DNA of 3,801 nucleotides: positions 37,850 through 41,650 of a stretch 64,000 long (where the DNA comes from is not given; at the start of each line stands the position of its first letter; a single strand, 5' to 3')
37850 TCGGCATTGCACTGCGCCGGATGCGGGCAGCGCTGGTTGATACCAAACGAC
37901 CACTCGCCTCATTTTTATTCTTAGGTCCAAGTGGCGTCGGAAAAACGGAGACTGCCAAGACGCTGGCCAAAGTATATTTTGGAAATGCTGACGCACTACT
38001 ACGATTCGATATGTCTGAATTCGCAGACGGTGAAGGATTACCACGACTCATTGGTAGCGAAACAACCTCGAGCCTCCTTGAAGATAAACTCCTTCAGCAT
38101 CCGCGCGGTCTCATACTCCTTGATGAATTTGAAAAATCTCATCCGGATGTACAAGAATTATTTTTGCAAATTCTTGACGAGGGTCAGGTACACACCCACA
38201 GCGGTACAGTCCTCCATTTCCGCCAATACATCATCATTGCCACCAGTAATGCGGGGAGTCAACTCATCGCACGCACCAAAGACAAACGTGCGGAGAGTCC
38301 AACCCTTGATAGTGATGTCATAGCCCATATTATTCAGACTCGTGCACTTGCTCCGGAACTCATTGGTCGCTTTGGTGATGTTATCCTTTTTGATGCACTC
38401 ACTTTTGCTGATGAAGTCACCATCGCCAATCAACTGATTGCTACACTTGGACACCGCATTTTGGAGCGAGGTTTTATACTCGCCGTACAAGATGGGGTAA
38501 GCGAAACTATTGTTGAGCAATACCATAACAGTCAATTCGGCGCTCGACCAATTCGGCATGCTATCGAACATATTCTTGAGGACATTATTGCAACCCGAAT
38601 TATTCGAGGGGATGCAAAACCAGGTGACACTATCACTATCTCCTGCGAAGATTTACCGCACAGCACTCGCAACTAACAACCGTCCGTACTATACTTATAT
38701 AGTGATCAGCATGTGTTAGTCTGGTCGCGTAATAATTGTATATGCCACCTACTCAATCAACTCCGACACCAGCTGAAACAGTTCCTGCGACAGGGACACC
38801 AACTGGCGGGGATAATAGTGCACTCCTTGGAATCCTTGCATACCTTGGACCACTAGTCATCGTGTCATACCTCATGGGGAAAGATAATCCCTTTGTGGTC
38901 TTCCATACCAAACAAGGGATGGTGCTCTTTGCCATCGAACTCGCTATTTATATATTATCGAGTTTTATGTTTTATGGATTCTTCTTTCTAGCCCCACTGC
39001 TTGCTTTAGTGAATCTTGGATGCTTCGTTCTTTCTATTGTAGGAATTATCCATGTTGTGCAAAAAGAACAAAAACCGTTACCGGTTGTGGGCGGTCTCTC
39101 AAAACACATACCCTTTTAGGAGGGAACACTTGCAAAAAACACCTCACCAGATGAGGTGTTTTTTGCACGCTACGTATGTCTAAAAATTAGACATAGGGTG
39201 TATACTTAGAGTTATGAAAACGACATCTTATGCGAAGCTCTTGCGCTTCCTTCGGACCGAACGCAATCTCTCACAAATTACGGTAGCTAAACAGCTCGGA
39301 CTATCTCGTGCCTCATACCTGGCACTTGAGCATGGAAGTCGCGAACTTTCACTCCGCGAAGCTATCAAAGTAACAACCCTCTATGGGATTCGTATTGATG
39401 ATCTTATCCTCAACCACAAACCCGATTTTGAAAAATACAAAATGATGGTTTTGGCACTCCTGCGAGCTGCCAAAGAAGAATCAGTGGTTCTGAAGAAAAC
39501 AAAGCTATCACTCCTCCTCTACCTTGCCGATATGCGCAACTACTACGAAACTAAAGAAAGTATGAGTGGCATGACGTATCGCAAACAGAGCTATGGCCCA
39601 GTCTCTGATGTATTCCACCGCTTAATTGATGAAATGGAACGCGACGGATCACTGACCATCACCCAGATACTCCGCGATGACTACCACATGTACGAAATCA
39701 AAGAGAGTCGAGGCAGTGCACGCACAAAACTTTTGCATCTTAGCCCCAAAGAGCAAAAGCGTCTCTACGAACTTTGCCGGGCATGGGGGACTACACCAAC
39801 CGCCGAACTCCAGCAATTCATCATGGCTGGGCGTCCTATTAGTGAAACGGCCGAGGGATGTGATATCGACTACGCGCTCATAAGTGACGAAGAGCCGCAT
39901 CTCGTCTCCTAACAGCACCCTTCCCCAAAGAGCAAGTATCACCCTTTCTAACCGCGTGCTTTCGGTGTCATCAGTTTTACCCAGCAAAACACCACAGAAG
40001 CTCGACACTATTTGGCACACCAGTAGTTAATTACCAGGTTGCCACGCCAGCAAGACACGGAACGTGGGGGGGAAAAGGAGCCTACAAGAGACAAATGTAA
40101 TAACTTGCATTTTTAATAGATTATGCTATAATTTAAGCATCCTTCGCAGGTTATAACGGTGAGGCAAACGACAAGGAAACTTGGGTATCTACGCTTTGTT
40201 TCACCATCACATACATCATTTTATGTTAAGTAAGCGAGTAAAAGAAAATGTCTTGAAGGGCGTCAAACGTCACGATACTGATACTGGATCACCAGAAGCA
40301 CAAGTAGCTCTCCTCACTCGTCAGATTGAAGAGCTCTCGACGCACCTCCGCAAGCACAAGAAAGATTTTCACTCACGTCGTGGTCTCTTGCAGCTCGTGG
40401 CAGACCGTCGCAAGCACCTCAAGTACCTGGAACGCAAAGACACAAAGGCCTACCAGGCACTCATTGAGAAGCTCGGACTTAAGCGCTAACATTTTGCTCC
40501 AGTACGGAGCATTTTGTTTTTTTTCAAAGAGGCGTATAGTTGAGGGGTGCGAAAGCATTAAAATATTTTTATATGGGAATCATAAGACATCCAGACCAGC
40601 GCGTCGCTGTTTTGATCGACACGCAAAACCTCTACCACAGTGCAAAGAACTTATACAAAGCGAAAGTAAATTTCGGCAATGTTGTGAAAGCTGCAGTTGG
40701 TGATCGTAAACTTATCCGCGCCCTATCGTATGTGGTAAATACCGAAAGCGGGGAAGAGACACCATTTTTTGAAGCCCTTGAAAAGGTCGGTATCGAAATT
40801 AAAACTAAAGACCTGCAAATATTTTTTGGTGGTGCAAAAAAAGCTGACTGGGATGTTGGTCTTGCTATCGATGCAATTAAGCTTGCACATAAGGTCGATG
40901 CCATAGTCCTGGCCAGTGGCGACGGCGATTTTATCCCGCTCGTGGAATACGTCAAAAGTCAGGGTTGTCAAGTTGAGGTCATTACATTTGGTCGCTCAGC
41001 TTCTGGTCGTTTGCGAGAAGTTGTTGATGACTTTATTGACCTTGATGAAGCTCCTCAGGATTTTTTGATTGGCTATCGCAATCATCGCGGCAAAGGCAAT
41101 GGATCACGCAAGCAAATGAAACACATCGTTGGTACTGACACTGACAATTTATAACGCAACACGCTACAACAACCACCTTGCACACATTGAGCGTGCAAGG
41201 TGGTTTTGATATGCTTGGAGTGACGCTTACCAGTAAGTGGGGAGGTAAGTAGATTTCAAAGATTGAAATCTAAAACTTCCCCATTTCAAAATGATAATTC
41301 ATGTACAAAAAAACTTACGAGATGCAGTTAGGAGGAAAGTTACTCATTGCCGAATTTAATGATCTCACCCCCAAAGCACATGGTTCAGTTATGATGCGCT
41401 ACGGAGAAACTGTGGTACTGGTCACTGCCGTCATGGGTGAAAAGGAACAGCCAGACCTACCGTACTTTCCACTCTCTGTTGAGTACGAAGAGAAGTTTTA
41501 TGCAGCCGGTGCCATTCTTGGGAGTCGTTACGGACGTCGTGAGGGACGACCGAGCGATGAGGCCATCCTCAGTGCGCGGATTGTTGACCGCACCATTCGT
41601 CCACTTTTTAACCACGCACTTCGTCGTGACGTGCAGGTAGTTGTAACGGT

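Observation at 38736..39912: Orphan XRE-HTH::Panacea (DUF4065/SocA-like) antitoxin-like gene next to a DUF4870 small membrane protein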

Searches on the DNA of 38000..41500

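Call 44: search_rna_families(source=window, start=38000, end=41500, threshold=evalue, max_evalue=1)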
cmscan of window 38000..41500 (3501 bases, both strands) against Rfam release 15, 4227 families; matches with E-value up to 1: 4.
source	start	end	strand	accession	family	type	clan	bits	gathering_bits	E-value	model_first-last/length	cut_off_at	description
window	41222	41372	-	RF02453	ncr952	Gene; sRNA;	-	21.6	100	0.087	1-143/143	no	Bacillus sRNA ncr952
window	41162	41214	+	RF00712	mir-460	Gene; miRNA;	-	21.4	52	0.097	1-77/77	no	mir-460 microRNA precursor family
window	39390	39464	+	RF00278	SNORD50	Gene; snRNA; snoRNA; CD-box;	-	20.5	42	0.93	1-72/72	no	Small nucleolar RNA SNORD50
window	38196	38241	-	RF01152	sR1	Gene; snRNA; snoRNA; CD-box;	-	17.1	45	0.31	1-57/57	no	Small nucleolar RNA sR1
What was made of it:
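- Tried and rejected: An Rfam scan of 38000-41500 gave only sub-threshold chance hits (call 44).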

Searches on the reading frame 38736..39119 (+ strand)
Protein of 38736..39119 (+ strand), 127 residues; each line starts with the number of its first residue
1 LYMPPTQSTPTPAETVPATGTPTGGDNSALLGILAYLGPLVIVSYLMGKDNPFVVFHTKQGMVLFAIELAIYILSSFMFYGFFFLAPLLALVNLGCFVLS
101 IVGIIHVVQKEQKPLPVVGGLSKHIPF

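Call 3: search_protein_families(library=pfam, proteins=[window:38736-39119:+], max_evalue=0.1)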
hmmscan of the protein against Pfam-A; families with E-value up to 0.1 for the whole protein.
window:38736-39119:+ (127 aa): 3 families
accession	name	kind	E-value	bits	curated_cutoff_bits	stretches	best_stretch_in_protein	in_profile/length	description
PF09685.15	DUF4870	-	1.6e-07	31.7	25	1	30-116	17-101/107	Domain of unknown function (DUF4870)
PF03073.20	TspO_MBR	-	0.0067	16.6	24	1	41-110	51-117/145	TspO/MBR family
PF03083.21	MtN3_slv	-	0.084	13.4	23.7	0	29-74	36-81/87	Sugar efflux transporter for intercellular exchange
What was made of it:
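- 38742..39119 (+): DUF4870 (PF09685, MamF/MmsF-like) three-TM membrane protein. It is the last gene of the upstream unit (TM protein, clpB-like AAA+, DUF4870). It is a neighbour, not a partner of the Panacea gene. Pfam 31.7 bits against a cut-off of 25 (call 3).
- Checked: The ORF at 38736-39119 scores DUF4870/PF09685 31.7 bits (cut-off 25) (call 3).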

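Call 38: find_related_loci(query=A5, collection=metagenome_contigs, flank=5000)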
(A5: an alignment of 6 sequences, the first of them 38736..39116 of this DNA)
Query A5 (127 aa) in metagenome_contigs; peptide patterns used: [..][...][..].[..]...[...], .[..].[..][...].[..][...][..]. (x = any residue, [..] = any of these).
124 stretches matched a pattern; 47 encode a relative of the query (tblastn E <= 1e-3); 47 distinct loci.
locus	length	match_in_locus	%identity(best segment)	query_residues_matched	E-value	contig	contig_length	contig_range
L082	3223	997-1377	98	1-127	7e-80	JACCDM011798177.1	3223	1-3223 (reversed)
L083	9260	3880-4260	87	1-127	1e-72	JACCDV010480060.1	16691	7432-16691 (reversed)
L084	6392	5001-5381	83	1-127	3e-69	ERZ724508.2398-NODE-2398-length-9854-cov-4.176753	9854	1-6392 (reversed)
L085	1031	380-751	72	1-127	3e-62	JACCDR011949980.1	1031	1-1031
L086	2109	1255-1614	62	3-127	2e-46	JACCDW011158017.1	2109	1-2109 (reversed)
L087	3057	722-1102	45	1-127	5e-35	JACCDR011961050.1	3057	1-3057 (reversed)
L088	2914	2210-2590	45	1-127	5e-35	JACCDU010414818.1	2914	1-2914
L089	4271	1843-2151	49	21-127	1e-29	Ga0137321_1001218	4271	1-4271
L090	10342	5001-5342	41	10-125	4e-26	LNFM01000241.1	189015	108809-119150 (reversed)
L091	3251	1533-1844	45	19-125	8e-26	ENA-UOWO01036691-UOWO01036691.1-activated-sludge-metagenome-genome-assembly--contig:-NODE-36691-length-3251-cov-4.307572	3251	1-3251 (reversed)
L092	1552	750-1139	38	2-126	3e-25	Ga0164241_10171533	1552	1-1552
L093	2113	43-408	49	6-125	2e-21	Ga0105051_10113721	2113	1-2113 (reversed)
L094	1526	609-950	47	4-123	3e-20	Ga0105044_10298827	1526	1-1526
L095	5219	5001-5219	50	23-100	3e-19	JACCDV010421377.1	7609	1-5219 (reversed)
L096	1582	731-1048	37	18-124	3e-16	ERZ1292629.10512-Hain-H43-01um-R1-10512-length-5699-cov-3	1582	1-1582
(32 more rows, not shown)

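Call 63: search_protein_families(library=padloc, proteins=[window:38736-39116:+], max_evalue=0.01)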
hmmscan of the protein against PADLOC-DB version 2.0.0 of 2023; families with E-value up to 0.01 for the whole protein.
window:38736-39116:+ (127 aa): 0 families
